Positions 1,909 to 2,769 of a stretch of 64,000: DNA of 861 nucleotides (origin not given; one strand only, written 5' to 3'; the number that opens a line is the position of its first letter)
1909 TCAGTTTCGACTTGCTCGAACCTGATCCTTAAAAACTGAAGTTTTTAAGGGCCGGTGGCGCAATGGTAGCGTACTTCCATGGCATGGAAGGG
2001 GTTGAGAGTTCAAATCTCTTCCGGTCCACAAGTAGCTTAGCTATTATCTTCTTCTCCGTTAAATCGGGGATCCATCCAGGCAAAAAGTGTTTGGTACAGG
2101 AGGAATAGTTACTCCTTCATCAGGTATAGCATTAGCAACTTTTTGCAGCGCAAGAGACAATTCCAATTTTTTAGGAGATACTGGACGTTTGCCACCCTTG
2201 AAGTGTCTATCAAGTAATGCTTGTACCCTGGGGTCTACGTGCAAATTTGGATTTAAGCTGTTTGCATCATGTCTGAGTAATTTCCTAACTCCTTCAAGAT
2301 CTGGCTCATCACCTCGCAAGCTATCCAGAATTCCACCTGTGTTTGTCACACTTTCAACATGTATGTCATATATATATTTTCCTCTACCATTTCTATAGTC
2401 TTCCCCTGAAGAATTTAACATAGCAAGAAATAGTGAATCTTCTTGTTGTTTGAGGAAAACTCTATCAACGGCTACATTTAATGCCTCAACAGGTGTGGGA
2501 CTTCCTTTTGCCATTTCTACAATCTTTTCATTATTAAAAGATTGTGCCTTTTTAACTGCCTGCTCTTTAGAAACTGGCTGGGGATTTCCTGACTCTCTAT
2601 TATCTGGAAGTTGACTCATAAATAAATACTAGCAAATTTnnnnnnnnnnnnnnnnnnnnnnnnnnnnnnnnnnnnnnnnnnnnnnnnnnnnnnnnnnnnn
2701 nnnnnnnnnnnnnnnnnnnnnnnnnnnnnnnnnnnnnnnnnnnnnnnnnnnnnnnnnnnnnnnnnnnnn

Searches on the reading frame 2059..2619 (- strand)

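Call 3: search_protein_families(library=pfam, proteins=[window:2059-2619:-], max_evalue=1)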
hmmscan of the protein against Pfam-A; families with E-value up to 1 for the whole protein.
window:2059-2619:- (186 aa): 1 family
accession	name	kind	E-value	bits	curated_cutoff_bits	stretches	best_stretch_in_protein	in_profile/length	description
PF03413.25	PepSY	-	0.08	13.7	24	1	15-37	1-23/60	Peptidase propeptide and YPEB domain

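Call 4: search_protein_families(library=ncbifam, proteins=[window:2059-2619:-], max_evalue=1)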
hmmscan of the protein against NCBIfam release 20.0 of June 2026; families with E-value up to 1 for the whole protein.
window:2059-2619:- (186 aa): 1 family
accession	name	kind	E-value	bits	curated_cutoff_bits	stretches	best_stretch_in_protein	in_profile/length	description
TIGR00021.1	rpiA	equivalog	0.094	12.1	126.4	1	30-92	117-180/218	ribose 5-phosphate isomerase A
